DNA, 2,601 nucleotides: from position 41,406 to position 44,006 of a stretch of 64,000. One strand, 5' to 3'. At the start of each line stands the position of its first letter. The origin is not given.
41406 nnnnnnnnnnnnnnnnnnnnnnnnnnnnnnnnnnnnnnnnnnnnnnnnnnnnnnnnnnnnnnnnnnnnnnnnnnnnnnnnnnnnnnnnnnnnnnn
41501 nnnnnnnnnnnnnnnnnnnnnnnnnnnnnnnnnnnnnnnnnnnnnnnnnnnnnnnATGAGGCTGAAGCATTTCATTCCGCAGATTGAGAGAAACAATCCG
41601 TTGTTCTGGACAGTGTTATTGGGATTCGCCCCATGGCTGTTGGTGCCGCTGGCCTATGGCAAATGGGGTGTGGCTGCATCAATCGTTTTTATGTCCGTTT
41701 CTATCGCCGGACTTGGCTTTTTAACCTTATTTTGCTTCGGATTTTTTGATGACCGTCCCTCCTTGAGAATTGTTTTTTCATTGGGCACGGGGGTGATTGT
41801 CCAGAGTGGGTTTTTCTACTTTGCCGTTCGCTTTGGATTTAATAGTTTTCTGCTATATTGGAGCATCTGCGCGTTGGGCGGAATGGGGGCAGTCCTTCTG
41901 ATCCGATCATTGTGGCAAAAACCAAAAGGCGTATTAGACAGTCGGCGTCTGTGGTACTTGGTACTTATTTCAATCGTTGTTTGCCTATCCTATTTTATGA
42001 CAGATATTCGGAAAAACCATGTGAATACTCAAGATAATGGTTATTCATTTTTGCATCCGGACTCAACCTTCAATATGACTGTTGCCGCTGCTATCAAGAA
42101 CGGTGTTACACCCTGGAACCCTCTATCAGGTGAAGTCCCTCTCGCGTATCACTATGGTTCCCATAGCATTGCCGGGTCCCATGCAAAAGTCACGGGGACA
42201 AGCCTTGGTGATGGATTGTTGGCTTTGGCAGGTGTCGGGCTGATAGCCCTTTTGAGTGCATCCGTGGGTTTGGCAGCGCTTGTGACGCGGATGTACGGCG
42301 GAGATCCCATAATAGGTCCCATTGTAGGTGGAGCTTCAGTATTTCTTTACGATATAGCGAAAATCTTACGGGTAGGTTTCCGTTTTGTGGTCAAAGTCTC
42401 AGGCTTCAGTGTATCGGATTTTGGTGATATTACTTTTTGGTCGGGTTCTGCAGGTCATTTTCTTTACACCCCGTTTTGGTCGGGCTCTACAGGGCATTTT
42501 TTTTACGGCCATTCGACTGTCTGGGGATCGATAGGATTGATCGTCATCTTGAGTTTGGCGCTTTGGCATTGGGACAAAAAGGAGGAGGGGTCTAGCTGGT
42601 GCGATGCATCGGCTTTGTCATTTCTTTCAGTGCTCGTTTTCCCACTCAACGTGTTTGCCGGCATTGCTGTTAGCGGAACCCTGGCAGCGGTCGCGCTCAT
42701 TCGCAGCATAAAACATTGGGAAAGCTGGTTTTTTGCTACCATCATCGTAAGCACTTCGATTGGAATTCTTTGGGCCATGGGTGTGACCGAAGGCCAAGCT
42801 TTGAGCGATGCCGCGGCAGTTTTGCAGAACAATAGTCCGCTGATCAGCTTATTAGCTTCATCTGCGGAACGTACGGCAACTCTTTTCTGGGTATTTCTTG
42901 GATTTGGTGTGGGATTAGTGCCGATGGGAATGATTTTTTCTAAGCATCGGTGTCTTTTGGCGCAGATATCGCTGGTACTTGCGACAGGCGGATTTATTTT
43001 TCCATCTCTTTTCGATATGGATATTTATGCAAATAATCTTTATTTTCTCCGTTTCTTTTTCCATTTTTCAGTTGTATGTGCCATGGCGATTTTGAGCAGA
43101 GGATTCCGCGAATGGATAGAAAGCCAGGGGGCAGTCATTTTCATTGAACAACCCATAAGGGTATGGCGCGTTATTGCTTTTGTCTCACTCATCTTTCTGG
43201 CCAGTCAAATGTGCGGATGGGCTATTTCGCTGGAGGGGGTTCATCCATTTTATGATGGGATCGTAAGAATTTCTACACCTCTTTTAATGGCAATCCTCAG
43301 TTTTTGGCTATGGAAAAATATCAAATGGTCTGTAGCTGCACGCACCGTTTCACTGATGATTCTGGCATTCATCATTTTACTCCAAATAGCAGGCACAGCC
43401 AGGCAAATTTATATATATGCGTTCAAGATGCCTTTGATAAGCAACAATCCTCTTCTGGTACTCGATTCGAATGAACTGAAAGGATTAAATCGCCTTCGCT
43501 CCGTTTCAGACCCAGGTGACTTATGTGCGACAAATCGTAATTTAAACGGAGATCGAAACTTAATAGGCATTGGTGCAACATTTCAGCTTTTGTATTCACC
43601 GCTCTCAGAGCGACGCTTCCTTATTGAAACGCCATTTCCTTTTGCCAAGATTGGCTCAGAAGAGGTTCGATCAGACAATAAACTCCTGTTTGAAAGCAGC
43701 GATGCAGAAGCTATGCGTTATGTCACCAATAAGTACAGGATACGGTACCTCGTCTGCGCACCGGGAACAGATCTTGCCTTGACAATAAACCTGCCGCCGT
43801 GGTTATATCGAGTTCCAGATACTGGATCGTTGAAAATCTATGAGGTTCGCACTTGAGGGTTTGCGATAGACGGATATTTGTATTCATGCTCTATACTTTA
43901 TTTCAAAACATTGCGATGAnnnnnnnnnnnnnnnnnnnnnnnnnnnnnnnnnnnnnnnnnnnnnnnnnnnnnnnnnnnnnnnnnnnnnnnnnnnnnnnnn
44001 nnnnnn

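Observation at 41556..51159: ArnB/ArnC/ArnD/ArnT-like module built around WecE and two methyltransferases: predicted lipid-linked modified 4-amino-4,6-dideoxyhexose transfer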

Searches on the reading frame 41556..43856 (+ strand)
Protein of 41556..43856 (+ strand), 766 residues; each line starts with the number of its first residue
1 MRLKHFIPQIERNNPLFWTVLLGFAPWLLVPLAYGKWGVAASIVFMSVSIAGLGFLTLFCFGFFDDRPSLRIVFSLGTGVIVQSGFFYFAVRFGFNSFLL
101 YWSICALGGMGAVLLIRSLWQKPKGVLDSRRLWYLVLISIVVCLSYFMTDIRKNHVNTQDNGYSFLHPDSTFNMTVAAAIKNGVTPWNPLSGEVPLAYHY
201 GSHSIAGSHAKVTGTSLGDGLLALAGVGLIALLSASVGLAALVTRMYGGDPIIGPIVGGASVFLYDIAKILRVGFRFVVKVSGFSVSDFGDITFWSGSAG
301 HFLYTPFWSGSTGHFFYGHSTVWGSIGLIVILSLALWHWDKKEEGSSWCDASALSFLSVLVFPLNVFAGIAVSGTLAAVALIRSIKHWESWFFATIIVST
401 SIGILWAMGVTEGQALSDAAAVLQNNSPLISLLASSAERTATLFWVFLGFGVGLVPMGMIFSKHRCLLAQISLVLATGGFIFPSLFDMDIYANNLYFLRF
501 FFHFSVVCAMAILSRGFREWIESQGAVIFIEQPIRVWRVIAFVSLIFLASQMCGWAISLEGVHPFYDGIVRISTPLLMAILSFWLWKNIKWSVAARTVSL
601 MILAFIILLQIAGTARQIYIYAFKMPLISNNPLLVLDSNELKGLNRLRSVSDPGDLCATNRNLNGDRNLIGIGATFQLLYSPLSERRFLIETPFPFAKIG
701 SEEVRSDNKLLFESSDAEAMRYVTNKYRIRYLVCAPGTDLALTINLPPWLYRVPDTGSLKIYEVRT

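Call 3: search_protein_families(library=pfam, proteins=[window:41556-43856:+], max_evalue=0.01)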
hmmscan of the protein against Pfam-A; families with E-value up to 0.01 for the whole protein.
window:41556-43856:+ (766 aa): 0 families

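Call 7: search_protein_families(library=ncbifam, proteins=[window:41556-43856:+], max_evalue=0.01)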
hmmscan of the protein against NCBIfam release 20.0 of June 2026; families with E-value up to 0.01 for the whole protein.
window:41556-43856:+ (766 aa): 0 families

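Call 9: find_homologous_proteins(query=window:41556-43856:+, max_evalue=0.001)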
Query window:41556-43856:+ (766 aa): 7 proteins with E <= 0.001 among 8000 candidates.
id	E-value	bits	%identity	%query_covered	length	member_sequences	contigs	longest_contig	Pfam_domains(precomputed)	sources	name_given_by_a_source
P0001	0.0e+0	1723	100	100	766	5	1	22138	-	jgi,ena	jgi:hypothetical protein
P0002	0.0e+0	1243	74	100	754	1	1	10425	-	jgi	jgi:hypothetical protein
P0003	0.0e+0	1085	66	100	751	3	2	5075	-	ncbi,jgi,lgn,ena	-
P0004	0.0e+0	1029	62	100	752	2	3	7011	-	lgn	-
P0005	2.8e-277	940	56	100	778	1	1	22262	-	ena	-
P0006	4.4e-224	764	56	86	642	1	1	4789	-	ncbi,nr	ncbi:MAG: hypothetical protein L7F78_04985, partial [Syntrophales bacterium LBB04]|nr:hypothetical p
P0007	1.5e-217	743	74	62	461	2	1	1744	-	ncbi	ncbi:MAG: hypothetical protein WCO03_02945, partial [bacterium]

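Call 14: find_encoding_contigs(protein=P0005, flank=10000, max_places=3)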
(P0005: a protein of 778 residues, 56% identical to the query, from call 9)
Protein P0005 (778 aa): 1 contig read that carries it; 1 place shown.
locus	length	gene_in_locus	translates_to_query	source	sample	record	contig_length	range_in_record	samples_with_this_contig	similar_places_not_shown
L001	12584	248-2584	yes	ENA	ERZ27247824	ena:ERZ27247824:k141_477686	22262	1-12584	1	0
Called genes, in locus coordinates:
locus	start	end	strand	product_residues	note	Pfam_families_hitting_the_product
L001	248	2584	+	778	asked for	-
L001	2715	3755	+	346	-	PF01073:3Beta_HSD, PF01370:Epimerase, PF02719:Polysacc_synt_2, PF04321:RmlD_sub_bind, PF05368:NmrA (weak), PF13460:NAD_binding_10, PF16363:GDP_Man_Dehyd, PF07993:NAD_binding_4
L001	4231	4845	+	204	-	PF01040:UbiA (weak)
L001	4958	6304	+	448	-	-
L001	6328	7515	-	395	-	PF13439:Glyco_transf_4, PF13579:Glyco_trans_4_4, PF00534:Glycos_transf_1, PF13692:Glyco_trans_1_4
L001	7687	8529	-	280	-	PF01209:Ubie_methyltran, PF05219:DREV (weak), PF13489:Methyltransf_23, PF13847:Methyltransf_31, PF08241:Methyltransf_11, PF08242:Methyltransf_12, PF13649:Methyltransf_25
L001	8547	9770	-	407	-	PF13439:Glyco_transf_4, PF13579:Glyco_trans_4_4, PF00534:Glycos_transf_1, PF13692:Glyco_trans_1_4, PF13524:Glyco_trans_1_2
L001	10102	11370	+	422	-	PF13692:Glyco_trans_1_4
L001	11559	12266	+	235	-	PF13489:Methyltransf_23, PF07021:MetW (weak), PF13679:Methyltransf_32 (weak), PF08241:Methyltransf_11, PF08242:Methyltransf_12, PF13649:Methyltransf_25, PF13847:Methyltransf_31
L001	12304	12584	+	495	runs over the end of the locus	PF01943:Polysacc_synt, PF13440:Polysacc_synt_3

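Call 15: find_encoding_contigs(protein=P0002, flank=10000, max_places=3)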
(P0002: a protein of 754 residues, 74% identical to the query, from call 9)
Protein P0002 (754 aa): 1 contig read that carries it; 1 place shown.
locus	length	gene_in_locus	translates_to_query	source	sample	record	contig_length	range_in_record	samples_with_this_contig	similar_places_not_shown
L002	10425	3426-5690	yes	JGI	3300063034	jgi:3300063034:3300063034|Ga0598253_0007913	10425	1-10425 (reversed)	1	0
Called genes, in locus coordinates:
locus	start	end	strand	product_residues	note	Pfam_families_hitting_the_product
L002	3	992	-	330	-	?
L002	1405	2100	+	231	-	PF07603:Lcl_C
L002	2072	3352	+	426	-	PF09594:GT87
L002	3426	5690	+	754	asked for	-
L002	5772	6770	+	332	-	PF13641:Glyco_tranf_2_3 (weak), PF00535:Glycos_transf_2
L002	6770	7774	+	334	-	PF00106:adh_short (weak), PF01073:3Beta_HSD, PF01370:Epimerase, PF02719:Polysacc_synt_2 (faint), PF04321:RmlD_sub_bind, PF16363:GDP_Man_Dehyd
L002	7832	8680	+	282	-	PF13641:Glyco_tranf_2_3, PF00535:Glycos_transf_2, PF10111:Glyco_tranf_2_2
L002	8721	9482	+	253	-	PF13489:Methyltransf_23, PF13649:Methyltransf_25 (weak), PF13847:Methyltransf_31, PF08241:Methyltransf_11, PF08242:Methyltransf_12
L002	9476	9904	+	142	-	PF04138:GtrA_DPMS_TM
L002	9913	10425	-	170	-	?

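Call 16: find_encoding_contigs(protein=P0003, flank=10000, max_places=3)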
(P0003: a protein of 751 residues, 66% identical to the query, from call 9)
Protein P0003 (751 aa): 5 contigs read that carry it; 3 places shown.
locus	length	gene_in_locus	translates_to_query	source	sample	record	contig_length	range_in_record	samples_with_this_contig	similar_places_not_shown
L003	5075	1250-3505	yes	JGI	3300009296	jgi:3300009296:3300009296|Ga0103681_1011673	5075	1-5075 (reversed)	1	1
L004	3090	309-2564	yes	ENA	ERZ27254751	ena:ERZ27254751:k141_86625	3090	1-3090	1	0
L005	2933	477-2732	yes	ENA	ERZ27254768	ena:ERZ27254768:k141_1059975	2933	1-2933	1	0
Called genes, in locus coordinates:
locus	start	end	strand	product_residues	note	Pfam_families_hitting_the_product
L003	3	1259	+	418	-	PF13231:PMT_2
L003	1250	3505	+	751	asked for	-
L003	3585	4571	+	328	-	PF00535:Glycos_transf_2, PF13641:Glyco_tranf_2_3 (weak)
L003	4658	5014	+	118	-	PF21360:PylC-like_N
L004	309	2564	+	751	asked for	-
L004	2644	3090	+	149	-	?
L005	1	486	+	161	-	?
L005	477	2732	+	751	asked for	-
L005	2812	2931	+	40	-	?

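Call 17: find_encoding_contigs(protein=P0004, flank=10000, max_places=3)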
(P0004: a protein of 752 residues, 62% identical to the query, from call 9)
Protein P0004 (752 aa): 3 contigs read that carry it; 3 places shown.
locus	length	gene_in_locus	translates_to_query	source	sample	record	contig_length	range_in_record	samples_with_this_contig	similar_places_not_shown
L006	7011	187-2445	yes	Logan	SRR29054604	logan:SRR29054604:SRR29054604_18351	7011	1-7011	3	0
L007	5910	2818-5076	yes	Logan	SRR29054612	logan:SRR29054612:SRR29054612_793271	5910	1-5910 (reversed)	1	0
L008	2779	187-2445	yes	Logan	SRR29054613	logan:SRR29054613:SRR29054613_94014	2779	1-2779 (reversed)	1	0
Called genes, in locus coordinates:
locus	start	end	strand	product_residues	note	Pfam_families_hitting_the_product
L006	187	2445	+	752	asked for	-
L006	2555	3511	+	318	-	PF00535:Glycos_transf_2, PF13641:Glyco_tranf_2_3 (weak)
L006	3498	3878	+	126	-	-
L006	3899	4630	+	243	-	-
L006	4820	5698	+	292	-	PF13489:Methyltransf_23, PF13847:Methyltransf_31, PF08241:Methyltransf_11, PF08242:Methyltransf_12, PF13649:Methyltransf_25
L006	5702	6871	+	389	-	PF01041:DegT_DnrJ_EryC1, PF00155:Aminotran_1_2 (faint)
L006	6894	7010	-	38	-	?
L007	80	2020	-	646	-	PF00884:Sulfatase, PF01663:Phosphodiest (weak)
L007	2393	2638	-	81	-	-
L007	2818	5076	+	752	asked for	-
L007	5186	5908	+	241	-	?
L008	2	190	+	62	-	?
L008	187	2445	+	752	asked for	-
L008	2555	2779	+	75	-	?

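Call 18: find_encoding_contigs(protein=P0006, flank=10000, max_places=3)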
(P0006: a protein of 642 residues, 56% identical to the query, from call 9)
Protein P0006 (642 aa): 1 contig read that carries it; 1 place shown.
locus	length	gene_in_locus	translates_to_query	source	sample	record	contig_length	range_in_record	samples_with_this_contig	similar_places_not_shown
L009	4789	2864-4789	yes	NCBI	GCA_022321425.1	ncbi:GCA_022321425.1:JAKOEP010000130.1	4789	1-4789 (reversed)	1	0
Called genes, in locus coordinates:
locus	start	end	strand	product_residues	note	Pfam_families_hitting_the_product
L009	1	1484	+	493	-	?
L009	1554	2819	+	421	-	PF09594:GT87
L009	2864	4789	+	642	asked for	?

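Call 27: predict_structure(alignment_id=A1)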
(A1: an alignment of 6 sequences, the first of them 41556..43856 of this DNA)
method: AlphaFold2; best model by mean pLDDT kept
length: 766 residues; sequences in the alignment: 6
mean_pLDDT: 31.7   pTM: 0.21
mean pLDDT of the five models: 31.7, 31.4, 29.9, 29.3, 29.3
residues with pLDDT >= 90: 0; 70-90: 0; 50-70: 5; < 50: 761
segments of 3 or more residues with pLDDT < 50: 1-718, 726-766
pLDDT, mean of each block of 10 residues (from residue 1): 29 32 34 33 37 39 35 31 36 32 34 33 32 32 31 29 29 33 29 27 25 27 31 31 27 27 28 32 28 29 27 26 32 33 31 30 29 30 31 35 33 29 30 31 33 31 35 34 30 31 32 32 32 33 35 30 31 34 35 38 38 32 26 27 28 24 25 23 24 26 30 45 47 42 39 39 43
secondary structure, 60 per line:
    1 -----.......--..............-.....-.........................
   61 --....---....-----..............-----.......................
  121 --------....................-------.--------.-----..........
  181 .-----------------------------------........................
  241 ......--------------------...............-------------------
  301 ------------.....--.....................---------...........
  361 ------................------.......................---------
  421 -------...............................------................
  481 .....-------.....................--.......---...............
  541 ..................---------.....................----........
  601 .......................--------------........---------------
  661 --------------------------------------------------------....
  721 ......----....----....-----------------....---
elements in order (helices of 4 or more, strands of 3 or more residues): H6-12 H15-28 H30-34 H36-60 H63-66 H70-73 H79-92 H98-120 H129-148 H171-181 H217-246 H267-281 H313-317 H320-340 H350-360 H367-382 H389-411 H428-458 H465-485 H493-513 H516-522 H526-558 H568-588 H593-623 H638-645 H717-726 E731-734 H739-742 E760-763

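Call 31: search_protein_representatives(alignment_id=A1)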
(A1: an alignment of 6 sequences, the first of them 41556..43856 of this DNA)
Query: 6 sequences, 751 profile positions. Proteins with E-value up to 0.001 (for the whole library): 92; up to 1e-10: 60; up to 1e-30: 24. The best 92 are listed.
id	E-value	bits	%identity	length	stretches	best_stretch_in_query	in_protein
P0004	0.0e+00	1446.6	-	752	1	1-751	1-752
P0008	1.5e-192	658.2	-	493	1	262-751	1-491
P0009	5.3e-141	487.8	-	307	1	1-308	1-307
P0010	1.7e-81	291.0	-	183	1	591-750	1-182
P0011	4.9e-81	289.5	-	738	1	7-751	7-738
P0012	4.4e-75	269.8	-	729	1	12-749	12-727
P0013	1.8e-71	257.8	-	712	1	19-749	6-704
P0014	2.6e-63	230.9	-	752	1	14-750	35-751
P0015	1.1e-53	199.0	-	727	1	34-749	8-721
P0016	1.2e-50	189.0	-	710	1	50-750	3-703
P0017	2.1e-47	178.3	-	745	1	12-750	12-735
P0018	4.4e-45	170.6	-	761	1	19-748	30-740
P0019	6.3e-45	170.1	-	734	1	15-722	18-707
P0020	9.2e-42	159.6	-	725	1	19-750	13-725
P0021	2.9e-40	154.7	-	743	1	69-750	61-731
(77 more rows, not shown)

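Call 33: search_protein_families(library=pfam, alignment_id=A2, max_evalue=1)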
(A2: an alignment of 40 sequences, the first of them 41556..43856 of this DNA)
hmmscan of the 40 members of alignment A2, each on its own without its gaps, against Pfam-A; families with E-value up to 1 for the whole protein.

A. member 1, window:41556-43856:+ (766 aa): 1 family
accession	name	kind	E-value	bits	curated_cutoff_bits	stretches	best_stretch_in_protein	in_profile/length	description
PF05569.17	Peptidase_M56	-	0.11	12.1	31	1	98-155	2-56/296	BlaR1 peptidase M56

B. families by the number of members that match (of 40 scanned): 13 families
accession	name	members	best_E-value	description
PF04790.18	Sarcoglycan_1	1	0.0053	Sarcoglycan complex subunit protein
PF10060.15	DUF2298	1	0.015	Uncharacterized membrane protein (DUF2298)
PF14163.11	SieB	1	0.024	Super-infection exclusion protein B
PF10875.13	DUF2670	1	0.053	Protein of unknown function (DUF2670)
PF05569.17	Peptidase_M56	1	0.11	BlaR1 peptidase M56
PF04238.17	DUF420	1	0.11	Protein of unknown function (DUF420)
PF00584.25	SecE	1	0.18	SecE/Sec61-gamma subunits of protein translocation complex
PF16463.11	Phage_TTP_13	1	0.19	Phage tail tube protein family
PF11297.13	DUF3098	1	0.46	Protein of unknown function (DUF3098)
PF02038.21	ATP1G1_PLM_MAT8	1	0.48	ATP1G1/PLM/MAT8 family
PF11821.13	ActD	1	0.75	Alternative complex III, ActD subunit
PF18398.6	CLIP_SPH_mas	1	0.96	Clip-domain serine protease homolog masquerade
PF17576.7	DUF5480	1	0.98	Family of unknown function (DUF5480)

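Call 35: search_solved_structures(query=A2, max_evalue=10)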
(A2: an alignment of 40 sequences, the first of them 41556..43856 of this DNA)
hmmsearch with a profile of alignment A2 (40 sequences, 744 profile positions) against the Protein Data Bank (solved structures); distinct sequences matched with E-value up to 10: 6.
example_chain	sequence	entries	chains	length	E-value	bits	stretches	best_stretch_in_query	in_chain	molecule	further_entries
6b85_J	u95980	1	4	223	0.0085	17.2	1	514-627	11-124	TMHC4_R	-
11kc_A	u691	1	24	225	0.012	16.8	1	514-627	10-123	Designed nanoparticle O43-TM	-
9nww_B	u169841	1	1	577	0.023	15.8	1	505-622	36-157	Probable phosphatidylethanolamine transferase Mcr-1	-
3vu0_A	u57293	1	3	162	0.029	15.5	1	673-710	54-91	Putative uncharacterized protein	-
2m0q_A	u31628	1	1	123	0.28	12.2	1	465-504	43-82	Potassium voltage-gated channel subfamily E member 2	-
3vgp_A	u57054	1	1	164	0.54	11.3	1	673-714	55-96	Transmembrane oligosaccharyl transferase, putative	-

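Call 38: find_related_loci(query=A1, collection=genome_contigs, flank=10000)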
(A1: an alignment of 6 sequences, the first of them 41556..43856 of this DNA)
Query A1 (766 aa) in genome_contigs; peptide patterns used: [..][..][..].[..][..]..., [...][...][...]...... (x = any residue, [..] = any of these).
119 stretches matched a pattern; 2 encode a relative of the query (tblastn E <= 1e-3); 2 distinct loci.
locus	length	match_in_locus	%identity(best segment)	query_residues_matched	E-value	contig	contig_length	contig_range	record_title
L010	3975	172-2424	66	1-766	0e+0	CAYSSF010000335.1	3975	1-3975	MAG TPA_asm: uncultured Syntrophaceae bacterium isolate SRP062349_co5_36 genome assembly, contig: NODE_20039_length_3975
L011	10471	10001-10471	72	1-157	1e-60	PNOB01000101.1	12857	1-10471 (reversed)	MAG: Desulfobacterium sp. isolate SW.3.97 SW_1003115_12857, whole genome shotgun sequence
